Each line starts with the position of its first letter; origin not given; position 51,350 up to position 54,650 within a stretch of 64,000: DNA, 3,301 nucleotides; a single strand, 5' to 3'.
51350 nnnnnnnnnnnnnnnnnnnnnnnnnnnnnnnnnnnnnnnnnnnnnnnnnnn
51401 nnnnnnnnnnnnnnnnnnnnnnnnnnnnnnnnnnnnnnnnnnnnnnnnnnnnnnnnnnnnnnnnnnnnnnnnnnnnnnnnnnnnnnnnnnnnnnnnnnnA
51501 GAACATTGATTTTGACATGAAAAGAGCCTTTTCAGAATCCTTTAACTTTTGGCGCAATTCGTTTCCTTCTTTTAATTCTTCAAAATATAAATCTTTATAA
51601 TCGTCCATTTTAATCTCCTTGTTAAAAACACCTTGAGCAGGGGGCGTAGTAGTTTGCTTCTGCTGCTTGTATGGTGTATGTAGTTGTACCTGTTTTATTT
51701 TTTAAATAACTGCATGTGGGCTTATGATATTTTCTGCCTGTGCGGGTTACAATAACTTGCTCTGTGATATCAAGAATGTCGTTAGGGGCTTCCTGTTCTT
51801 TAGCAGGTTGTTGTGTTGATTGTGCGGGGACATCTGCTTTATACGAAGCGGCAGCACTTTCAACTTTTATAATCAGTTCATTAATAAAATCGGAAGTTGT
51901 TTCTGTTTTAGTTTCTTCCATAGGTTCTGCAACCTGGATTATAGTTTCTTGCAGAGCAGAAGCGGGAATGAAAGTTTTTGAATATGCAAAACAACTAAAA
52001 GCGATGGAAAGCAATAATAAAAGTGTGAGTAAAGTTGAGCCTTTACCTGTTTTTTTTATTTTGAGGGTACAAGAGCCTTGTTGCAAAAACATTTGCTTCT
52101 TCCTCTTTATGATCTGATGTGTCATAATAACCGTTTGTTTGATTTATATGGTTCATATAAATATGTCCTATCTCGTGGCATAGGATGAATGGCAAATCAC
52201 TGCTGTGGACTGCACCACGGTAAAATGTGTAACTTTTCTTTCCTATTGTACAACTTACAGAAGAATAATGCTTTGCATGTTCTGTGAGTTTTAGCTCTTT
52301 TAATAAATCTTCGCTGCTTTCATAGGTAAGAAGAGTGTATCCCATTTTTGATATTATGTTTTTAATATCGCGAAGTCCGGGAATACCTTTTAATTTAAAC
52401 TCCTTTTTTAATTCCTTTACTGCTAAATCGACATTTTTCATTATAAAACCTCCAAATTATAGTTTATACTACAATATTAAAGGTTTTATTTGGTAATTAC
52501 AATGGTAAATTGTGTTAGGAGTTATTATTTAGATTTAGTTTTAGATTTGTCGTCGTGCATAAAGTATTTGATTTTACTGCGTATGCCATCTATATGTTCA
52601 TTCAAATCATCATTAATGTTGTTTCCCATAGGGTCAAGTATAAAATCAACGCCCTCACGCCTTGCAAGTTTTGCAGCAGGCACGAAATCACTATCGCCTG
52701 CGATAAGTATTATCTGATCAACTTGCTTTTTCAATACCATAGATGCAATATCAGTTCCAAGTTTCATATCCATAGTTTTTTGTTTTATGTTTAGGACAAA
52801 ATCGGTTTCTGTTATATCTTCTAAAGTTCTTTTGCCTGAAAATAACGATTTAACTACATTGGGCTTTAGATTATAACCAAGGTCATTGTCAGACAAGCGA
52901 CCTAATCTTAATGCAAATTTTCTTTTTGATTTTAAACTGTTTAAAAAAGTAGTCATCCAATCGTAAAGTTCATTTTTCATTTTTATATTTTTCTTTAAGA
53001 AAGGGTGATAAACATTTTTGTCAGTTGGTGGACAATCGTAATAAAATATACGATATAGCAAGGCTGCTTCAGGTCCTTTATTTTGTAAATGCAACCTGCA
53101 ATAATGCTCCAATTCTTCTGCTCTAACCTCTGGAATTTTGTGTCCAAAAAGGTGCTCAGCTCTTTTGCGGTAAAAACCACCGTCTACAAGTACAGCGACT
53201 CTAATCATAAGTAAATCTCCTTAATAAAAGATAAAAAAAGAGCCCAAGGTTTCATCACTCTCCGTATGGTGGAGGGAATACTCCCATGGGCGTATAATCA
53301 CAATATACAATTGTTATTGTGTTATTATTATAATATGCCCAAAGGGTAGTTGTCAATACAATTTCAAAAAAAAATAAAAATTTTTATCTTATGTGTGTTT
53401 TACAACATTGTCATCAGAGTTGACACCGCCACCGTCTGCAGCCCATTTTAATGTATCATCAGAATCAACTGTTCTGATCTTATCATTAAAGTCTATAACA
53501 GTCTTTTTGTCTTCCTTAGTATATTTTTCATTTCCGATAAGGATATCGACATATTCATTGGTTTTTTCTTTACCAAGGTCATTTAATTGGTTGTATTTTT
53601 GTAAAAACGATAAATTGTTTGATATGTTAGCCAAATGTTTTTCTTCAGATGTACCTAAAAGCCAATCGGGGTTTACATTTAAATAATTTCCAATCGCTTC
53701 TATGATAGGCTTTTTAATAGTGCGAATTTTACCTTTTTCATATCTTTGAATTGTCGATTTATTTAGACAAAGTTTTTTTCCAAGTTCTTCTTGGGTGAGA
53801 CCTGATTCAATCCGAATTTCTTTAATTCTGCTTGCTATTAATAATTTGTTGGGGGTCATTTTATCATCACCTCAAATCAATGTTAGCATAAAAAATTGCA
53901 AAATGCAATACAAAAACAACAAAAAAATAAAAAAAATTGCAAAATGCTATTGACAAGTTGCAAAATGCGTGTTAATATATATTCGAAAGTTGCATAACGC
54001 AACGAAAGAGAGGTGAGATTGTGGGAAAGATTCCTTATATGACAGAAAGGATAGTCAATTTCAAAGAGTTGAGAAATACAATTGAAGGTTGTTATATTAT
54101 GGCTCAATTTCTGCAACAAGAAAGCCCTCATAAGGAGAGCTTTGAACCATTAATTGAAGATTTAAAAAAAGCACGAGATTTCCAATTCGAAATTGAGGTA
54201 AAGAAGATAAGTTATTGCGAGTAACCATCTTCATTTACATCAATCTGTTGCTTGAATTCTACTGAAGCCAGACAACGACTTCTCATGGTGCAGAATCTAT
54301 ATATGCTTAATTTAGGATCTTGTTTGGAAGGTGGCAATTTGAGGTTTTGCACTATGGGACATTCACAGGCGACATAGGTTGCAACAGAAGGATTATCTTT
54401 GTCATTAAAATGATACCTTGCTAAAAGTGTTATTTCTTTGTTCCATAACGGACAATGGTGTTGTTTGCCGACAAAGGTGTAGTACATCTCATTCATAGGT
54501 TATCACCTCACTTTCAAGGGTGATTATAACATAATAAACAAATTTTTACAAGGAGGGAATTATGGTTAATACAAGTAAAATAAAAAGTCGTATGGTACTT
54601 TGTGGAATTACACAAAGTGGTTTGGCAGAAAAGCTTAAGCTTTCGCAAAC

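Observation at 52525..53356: Prophage NYN/PIN RNase behind a terminator-ended ~90-nt RNA: candidate new RNA-antitoxin (type III-like) defense module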

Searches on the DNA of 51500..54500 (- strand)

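Call 5: search_rna_families(source=window, start=51500, end=54500, threshold=evalue, max_evalue=10, show_alignments=3)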
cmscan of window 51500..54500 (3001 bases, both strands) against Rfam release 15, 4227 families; matches with E-value up to 10: 5.
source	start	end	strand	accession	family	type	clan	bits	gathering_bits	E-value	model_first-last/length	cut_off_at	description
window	53236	53296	-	RF03535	TEG147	Cis-reg;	-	40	56.1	7.6e-06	1-60/60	no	Staphylococcus aureus small RNA TEG147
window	54082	54142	+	RF02236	asX2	Gene; sRNA;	-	23.9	70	0.11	1-87/87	no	Xanthomonas sRNA asX2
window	53843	53923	-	RF04273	MIR827_2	Gene; miRNA;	CL00143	20.2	67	5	1-89/89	no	MIR827_2 microRNA precursor family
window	53260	53363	+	RF00445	MIR399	Gene; miRNA;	-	16.3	57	4.8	1-117/117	no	mir-399 microRNA precursor family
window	51606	51642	-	RF03012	Mu-gpT-DE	Gene; sRNA;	-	15.5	49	4.4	1-53/53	no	Mu-gpT-DE RNA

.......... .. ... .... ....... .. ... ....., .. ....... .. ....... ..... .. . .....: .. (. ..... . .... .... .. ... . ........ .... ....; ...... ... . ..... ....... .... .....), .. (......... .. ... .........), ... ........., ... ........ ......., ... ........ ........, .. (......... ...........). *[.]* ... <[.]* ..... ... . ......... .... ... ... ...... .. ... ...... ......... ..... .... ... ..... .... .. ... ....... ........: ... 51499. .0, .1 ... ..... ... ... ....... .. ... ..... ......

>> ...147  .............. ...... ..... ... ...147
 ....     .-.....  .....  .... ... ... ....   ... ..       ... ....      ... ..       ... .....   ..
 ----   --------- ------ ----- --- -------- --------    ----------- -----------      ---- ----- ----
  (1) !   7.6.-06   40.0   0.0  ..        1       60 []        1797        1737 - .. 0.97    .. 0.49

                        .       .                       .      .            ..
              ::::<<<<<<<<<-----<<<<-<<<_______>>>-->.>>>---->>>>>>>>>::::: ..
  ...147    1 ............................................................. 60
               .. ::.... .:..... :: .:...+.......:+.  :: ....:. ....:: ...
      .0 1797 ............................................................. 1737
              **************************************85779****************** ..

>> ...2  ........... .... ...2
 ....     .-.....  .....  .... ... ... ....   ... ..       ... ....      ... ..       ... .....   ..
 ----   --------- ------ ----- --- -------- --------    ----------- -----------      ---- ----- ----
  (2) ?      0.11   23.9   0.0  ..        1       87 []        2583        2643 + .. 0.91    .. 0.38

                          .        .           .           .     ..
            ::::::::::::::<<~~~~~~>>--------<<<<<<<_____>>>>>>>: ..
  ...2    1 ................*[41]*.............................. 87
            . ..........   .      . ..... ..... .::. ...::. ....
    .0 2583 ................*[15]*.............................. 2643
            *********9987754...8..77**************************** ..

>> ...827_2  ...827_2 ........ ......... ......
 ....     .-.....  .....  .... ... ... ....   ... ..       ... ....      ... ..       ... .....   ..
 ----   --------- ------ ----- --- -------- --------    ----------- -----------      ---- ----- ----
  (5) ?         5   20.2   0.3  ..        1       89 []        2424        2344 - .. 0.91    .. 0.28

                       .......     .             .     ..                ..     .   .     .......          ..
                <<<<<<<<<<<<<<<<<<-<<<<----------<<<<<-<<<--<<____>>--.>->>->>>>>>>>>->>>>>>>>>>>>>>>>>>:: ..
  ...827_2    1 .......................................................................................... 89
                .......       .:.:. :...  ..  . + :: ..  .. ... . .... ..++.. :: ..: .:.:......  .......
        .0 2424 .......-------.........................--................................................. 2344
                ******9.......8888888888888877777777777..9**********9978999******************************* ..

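Call 25: build_rna_model(alignment_id=A1, structure=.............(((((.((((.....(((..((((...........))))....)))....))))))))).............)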
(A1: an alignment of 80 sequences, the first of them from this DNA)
Model R1 built from alignment A1 (80 sequences, 85 columns); structure: as given.
model positions 74; base pairs 16; branch points 0; effective number of sequences 27.33; information 0.763 bits per position. Calibrated on 0.2 Mb of random sequence (short: E-values are rough).
structure used (alignment columns):
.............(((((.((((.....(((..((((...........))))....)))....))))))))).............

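Call 26: search_with_rna_model(model_id=R1, sources=[window, L001, L002, L003, L004, L005, L006, L007, L008, L009, L010, L011, L012, L013, L014, L015, L016, L017, L018, L019, L020, L021, L022, L023, L024, L025, L026, L027, L028, L029, L030, L031, L032, L033, L034, L035, L036, L037, L038, L039, L040, L041, L042, L043, L044, L045, L046, L047, L048, L049, L050, L051, L052, L053, L054, L055, L056, L057, L058, L059, L060, L061, L062, L063, L064, L065, L066, L067, L068, L069, L070, L071, L072, L073, L074, L075, L076, L077, L078, L079, L080], max_evalue=1)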
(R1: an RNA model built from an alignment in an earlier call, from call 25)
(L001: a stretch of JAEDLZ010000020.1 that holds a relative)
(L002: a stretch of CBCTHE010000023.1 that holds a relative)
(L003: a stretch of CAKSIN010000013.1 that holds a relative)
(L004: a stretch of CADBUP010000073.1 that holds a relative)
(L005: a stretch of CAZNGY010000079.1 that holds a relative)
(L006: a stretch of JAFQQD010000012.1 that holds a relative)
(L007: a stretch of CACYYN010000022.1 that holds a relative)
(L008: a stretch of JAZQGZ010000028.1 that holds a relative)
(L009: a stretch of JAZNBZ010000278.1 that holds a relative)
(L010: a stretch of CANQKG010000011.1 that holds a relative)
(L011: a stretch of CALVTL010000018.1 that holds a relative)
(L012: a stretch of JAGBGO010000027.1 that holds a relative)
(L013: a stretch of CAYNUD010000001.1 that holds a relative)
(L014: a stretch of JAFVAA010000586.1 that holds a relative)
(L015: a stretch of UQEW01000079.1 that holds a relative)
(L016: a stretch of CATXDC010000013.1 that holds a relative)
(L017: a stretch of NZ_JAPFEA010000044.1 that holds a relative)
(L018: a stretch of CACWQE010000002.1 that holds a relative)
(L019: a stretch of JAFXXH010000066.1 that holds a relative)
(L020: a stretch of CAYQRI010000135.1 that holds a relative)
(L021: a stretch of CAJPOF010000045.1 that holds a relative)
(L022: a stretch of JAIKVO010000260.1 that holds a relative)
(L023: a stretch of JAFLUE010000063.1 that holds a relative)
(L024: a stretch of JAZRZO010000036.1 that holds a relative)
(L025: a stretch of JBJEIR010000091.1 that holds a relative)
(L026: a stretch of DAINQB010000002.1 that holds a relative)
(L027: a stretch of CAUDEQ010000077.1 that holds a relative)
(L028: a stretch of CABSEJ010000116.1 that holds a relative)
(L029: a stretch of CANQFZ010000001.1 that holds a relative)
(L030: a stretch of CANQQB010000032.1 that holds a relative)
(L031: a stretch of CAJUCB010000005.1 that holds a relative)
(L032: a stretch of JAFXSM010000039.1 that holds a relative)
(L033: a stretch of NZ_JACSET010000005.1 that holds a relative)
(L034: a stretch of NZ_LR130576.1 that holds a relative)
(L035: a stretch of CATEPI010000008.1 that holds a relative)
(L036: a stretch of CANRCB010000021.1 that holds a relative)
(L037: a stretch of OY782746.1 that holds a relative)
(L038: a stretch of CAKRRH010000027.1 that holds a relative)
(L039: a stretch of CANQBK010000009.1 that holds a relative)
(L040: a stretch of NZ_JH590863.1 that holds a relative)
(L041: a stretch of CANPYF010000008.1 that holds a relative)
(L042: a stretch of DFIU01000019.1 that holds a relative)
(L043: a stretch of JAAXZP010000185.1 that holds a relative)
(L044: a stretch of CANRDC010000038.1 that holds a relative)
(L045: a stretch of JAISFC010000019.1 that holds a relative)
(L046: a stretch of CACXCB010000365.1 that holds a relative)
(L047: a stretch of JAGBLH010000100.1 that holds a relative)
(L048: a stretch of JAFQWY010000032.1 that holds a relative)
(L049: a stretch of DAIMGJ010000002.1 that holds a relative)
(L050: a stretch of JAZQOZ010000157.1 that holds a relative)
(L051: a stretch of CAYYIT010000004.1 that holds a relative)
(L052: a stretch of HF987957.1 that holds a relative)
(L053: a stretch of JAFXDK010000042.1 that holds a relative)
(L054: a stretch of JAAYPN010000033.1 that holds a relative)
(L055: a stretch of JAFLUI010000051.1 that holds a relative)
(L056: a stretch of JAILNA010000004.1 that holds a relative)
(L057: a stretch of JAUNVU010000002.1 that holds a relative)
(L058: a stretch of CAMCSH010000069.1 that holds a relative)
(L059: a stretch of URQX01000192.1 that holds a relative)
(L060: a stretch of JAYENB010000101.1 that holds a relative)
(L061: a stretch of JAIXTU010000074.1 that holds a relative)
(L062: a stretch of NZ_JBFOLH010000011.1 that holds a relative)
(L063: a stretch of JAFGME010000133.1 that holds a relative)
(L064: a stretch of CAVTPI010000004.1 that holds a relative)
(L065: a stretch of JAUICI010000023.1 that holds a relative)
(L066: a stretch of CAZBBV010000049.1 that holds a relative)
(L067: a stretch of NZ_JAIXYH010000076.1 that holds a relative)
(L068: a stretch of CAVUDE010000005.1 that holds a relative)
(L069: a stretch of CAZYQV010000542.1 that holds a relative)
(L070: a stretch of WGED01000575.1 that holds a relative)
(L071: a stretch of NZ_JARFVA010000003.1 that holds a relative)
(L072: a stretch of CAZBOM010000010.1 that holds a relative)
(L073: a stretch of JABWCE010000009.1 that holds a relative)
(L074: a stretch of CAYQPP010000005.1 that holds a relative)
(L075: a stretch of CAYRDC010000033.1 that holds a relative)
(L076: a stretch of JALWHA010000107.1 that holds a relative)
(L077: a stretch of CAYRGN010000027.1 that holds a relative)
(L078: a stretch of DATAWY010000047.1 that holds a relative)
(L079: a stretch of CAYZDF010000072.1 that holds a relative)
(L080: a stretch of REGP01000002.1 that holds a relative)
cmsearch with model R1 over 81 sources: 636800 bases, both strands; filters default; matches with E-value up to 1: 82.
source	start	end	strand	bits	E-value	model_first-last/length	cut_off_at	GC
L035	3912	3986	+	82.8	1.9e-17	1-74/74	no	0.48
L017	3262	3336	+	82.5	2.2e-17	1-74/74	no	0.55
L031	3910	3984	+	81.9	3.2e-17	1-74/74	no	0.55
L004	279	353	+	78.5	2.5e-16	1-74/74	no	0.41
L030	3903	3977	+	76.9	6.4e-16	1-74/74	no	0.52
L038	3871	3944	+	76.7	7.5e-16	1-74/74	no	0.41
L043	1111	1184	+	76.7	7.5e-16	1-74/74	no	0.5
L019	3859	3933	+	75.8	1.3e-15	1-74/74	no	0.51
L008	3305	3378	+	74.7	2.3e-15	1-74/74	no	0.46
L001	1236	1309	+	74.7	2.5e-15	1-74/74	no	0.42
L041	3880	3953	+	74.2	3.2e-15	1-74/74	no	0.43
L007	3913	3986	+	73.9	4e-15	1-74/74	no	0.45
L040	3915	3989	+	73.5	4.9e-15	1-74/74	no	0.4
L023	3918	3990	+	73.4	5.3e-15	1-74/74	no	0.48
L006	3907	3980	+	73.4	5.4e-15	1-74/74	no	0.45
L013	3909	3982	+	73.3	5.5e-15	1-74/74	no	0.42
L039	451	524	+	73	6.6e-15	1-74/74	no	0.43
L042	3914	3988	+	71.4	1.7e-14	1-74/74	no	0.43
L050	3872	3945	+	71.1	2e-14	1-74/74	no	0.55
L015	3914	3988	+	71.1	2e-14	1-74/74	no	0.41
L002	3907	3981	+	70.8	2.5e-14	1-74/74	no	0.44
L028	3356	3429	+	70.4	3.2e-14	1-74/74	no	0.45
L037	3904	3978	+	69.9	4.4e-14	1-74/74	no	0.41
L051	3866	3939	+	69.8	4.6e-14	1-74/74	no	0.42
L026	3913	3987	+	69.1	6.8e-14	1-74/74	no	0.36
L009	3728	3801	+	68.9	7.9e-14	1-74/74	no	0.38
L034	3913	3986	+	68.8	8.3e-14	1-74/74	no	0.46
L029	3881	3954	+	68.6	9.5e-14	1-74/74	no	0.43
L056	3882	3955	+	68.5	9.6e-14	1-74/74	no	0.35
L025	1407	1481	+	68.5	9.7e-14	1-74/74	no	0.44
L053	3873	3946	+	67.9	1.4e-13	1-74/74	no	0.43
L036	3907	3979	+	66.9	2.5e-13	1-74/74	no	0.49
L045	3914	3987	+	66.7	2.8e-13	1-74/74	no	0.41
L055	3877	3950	+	66.6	3e-13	1-74/74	no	0.43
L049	3913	3988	+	65.9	4.8e-13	1-74/74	no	0.43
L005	1945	2019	+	63.8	1.6e-12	1-74/74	no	0.39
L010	3913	3986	+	63.1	2.5e-12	1-74/74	no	0.39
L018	3913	3987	+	62.9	2.8e-12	1-74/74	no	0.39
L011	3914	3987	+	62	4.7e-12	1-74/74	no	0.41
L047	3912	3987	+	59.8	1.8e-11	1-74/74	no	0.43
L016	3871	3945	+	59.8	1.8e-11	1-74/74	no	0.4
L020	1729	1802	+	59.5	2.1e-11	1-74/74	no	0.46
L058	3909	3984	+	58.1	5.1e-11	1-74/74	no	0.5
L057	3777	3849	+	57.7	6.2e-11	1-74/74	no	0.47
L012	3918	3991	+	56.9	1e-10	1-74/74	no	0.39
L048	3873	3947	+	56.9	1e-10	1-74/74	no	0.41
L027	2312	2387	+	55.2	2.9e-10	1-74/74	no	0.42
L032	3920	3994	+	55.1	3e-10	1-74/74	no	0.36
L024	3911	3985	+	52.6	1.4e-09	1-74/74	no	0.44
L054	1659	1732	+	52.2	1.6e-09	1-74/74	no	0.39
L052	3878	3951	+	52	1.9e-09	1-74/74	no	0.41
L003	3907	3981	+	51.9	2e-09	1-74/74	no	0.43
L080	3894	3968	+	51.9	2.1e-09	1-74/74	no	0.51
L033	3916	3990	+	51.2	3e-09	1-74/74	no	0.43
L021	2791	2865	+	49.7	7.5e-09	1-74/74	no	0.35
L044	3857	3931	+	48.8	1.3e-08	1-74/74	no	0.49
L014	746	820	+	47.4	2.9e-08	1-74/74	no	0.4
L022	2318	2394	+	38.9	4.9e-06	1-74/74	no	0.44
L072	3919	3992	+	33.6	0.00012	1-74/74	no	0.42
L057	3919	3994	+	32.9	0.00018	1-74/74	no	0.46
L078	3884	3961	+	31.6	0.00038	1-74/74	no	0.6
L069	514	596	+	24.7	0.023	1-74/74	no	0.37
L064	3902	3986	+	24.4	0.029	1-74/74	no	0.33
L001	1126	1175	-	23.1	0.062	1-74/74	no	0.34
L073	257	337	+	22.7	0.08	1-74/74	no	0.33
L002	3699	3748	-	22.3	0.1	1-74/74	no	0.42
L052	4939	4982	+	22.2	0.1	1-74/74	no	0.3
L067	2818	2898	+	22.2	0.11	1-74/74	no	0.38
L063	3916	3998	+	21.8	0.14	1-74/74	no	0.31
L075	3907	3990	+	21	0.22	1-74/74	no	0.35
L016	4751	4804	+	20.6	0.28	1-74/74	no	0.33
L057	1932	1979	+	20.4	0.31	1-74/74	no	0.42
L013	4653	4702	-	20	0.39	1-74/74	no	0.48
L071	3900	3978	+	19.7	0.47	1-74/74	no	0.41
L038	458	512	+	19.5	0.54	1-74/74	no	0.38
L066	232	313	+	19.4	0.55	1-74/74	no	0.38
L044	579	627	+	19.3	0.6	1-74/74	no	0.33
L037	2858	2902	-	19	0.7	1-74/74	no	0.29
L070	1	69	+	19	0.71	14-74/74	5'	0.36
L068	3906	3987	+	18.8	0.8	1-74/74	no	0.33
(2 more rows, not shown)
